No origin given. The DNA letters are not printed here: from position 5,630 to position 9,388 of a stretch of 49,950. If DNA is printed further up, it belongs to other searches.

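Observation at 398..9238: Tandem array of three paralogous giant sigma-70-family genes next to sigK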

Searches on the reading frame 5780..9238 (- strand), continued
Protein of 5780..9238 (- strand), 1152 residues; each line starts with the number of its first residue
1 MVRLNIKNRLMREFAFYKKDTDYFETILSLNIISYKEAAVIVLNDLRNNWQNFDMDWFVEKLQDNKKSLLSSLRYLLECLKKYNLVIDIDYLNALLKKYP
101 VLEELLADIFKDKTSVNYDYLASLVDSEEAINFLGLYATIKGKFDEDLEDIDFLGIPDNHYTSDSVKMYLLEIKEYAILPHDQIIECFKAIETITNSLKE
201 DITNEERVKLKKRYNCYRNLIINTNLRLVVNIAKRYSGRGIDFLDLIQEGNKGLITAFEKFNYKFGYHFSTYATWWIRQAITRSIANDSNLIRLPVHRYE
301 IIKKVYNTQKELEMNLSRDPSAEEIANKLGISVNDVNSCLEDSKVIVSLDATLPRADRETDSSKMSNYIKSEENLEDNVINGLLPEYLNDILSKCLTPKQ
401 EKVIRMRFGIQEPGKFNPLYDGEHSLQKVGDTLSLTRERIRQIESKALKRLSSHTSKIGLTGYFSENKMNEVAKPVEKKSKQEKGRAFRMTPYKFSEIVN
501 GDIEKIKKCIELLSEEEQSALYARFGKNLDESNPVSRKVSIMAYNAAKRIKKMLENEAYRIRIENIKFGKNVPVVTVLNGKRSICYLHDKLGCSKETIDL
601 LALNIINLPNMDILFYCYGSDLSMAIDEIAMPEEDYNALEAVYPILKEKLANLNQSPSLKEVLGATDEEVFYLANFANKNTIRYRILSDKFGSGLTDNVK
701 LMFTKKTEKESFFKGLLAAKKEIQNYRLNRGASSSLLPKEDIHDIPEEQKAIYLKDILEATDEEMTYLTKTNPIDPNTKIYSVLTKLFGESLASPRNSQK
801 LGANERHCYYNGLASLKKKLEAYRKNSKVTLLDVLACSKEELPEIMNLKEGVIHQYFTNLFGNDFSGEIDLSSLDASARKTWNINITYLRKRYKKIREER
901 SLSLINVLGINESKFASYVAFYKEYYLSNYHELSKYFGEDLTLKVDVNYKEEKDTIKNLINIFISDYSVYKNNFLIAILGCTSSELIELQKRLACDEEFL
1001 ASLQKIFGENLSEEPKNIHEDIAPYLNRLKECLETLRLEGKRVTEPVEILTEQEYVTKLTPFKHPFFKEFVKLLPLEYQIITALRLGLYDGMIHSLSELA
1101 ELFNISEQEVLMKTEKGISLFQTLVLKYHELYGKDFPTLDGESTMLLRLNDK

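Call 82: search_protein_families(library=padloc, proteins=[window:5780-9238:-], max_evalue=0.001)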
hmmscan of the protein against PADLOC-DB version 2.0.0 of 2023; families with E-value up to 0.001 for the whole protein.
window:5780-9238:- (1152 aa): 1 family
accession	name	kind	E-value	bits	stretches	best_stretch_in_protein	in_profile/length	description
PDLC02203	MzaA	-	1.6e-48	163.5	1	209-464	419-668/683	-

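Call 85: search_solved_structures(query=P0037, max_evalue=1e-40, show_alignments=1)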
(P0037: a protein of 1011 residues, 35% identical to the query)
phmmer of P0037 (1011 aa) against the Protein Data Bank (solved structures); distinct sequences matched with E-value up to 1e-40: 55.
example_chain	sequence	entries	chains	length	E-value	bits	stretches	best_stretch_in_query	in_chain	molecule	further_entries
7ckq_F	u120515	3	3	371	4.2e-95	322.8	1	193-462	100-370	RNA polymerase sigma factor SigA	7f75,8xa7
8x6f_E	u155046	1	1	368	3.3e-94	319.8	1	192-462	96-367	RNA polymerase sigma factor SigA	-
7l7b_F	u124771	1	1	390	6e-92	312.4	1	193-461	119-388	RNA polymerase sigma factor SigA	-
7kif_F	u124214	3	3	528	5.3e-81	276.1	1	210-459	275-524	RNA polymerase sigma factor SigA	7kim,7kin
5uh5_F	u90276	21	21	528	5.3e-81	276.1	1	210-459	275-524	RNA polymerase sigma factor SigA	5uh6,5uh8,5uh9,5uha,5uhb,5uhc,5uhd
6bzo_F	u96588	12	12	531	5.4e-81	276.1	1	210-459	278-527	RNA polymerase sigma factor SigA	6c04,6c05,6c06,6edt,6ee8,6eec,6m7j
9e7v_F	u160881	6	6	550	6.2e-81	275.9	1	210-459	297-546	RNA polymerase sigma factor SigA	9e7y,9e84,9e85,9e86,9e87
5tw1_F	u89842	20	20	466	1.1e-80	275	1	224-459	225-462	RNA polymerase sigma factor SigA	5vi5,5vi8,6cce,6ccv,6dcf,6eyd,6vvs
8k60_F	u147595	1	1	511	2.8e-79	270.4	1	225-459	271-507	RNA polymerase principal sigma factor HrdB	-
7vpz_F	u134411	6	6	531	3.2e-79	270.2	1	225-459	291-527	RNA polymerase principal sigma factor HrdB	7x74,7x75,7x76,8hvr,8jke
7vpd_F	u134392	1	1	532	3.2e-79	270.2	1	225-459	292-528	RNA polymerase sigma factor SigA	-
1iw7_F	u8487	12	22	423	3.1e-78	267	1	207-456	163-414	RNA polymerase sigma-70 subunit | principal sigma factor | DNA-directed RNA polymerase sigma chain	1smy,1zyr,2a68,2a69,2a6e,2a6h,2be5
1l9u_H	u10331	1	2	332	3.4e-78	266.8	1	222-456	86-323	SIGMA FACTOR SIGA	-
4xln_F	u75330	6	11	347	3.7e-78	266.7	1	222-456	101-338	RNA polymerase sigma factor SigA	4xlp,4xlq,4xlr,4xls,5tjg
5x21_F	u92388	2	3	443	3.8e-78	266.7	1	207-456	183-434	RNA polymerase sigma factor SigA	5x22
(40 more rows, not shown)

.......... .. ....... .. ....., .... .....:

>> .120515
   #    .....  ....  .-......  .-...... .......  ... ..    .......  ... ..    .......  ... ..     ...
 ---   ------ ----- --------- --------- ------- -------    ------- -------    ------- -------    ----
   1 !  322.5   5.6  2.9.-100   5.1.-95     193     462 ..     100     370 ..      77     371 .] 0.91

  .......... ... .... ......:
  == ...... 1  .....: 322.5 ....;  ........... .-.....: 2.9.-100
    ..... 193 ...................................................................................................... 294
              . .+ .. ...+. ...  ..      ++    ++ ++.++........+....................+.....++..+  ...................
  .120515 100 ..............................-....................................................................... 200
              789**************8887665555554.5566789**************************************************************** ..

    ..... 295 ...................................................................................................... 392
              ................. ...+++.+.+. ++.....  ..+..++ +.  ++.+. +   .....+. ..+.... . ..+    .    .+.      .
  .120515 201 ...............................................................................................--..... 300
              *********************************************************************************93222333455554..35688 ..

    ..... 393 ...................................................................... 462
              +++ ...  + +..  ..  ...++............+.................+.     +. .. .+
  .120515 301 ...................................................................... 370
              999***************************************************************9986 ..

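Call 86: search_solved_structures(query=P0012, max_evalue=1e-40, show_alignments=1)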
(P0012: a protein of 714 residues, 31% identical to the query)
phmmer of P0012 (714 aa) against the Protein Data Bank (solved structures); distinct sequences matched with E-value up to 1e-40: 55.
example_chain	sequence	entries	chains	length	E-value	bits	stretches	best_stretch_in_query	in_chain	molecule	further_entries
7ckq_F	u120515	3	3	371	5e-74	253.1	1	100-405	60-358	RNA polymerase sigma factor SigA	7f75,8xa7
8x6f_E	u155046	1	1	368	1.4e-71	245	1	136-405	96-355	RNA polymerase sigma factor SigA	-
7l7b_F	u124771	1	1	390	1.5e-71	245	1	25-405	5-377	RNA polymerase sigma factor SigA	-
5tw1_F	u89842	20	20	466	1.6e-67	231.7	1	135-405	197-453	RNA polymerase sigma factor SigA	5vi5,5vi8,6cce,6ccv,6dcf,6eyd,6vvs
7ye1_F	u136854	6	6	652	1.9e-66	228.1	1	136-405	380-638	RNA polymerase sigma factor RpoD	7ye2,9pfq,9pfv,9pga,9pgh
7xya_F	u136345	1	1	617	1.8e-65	224.9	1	162-405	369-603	RNA polymerase sigma factor RpoD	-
9e7v_F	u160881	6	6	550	7.7e-65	222.7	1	143-405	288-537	RNA polymerase sigma factor SigA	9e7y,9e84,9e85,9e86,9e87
8ad1_F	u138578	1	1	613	1.7e-64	221.6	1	86-405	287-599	RNA polymerase sigma factor RpoD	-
3iyd_F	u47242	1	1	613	1.7e-64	221.6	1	86-405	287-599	RNA polymerase sigma factor rpoD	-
9gdo_F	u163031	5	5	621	2e-64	221.4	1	161-405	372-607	RNA polymerase sigma factor RpoD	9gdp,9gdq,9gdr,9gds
5uh5_F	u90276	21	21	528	2.1e-64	221.3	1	143-405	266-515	RNA polymerase sigma factor SigA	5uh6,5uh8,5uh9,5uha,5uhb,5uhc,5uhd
7kif_F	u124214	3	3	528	2.1e-64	221.3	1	143-405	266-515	RNA polymerase sigma factor SigA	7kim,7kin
6bzo_F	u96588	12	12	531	2.1e-64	221.3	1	143-405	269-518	RNA polymerase sigma factor SigA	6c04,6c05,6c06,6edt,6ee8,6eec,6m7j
6n60_F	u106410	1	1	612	5.7e-64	219.9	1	65-405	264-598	RNA polymerase sigma factor RpoD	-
4ljz_F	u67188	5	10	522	6.6e-64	219.7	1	85-405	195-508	RNA polymerase sigma factor RpoD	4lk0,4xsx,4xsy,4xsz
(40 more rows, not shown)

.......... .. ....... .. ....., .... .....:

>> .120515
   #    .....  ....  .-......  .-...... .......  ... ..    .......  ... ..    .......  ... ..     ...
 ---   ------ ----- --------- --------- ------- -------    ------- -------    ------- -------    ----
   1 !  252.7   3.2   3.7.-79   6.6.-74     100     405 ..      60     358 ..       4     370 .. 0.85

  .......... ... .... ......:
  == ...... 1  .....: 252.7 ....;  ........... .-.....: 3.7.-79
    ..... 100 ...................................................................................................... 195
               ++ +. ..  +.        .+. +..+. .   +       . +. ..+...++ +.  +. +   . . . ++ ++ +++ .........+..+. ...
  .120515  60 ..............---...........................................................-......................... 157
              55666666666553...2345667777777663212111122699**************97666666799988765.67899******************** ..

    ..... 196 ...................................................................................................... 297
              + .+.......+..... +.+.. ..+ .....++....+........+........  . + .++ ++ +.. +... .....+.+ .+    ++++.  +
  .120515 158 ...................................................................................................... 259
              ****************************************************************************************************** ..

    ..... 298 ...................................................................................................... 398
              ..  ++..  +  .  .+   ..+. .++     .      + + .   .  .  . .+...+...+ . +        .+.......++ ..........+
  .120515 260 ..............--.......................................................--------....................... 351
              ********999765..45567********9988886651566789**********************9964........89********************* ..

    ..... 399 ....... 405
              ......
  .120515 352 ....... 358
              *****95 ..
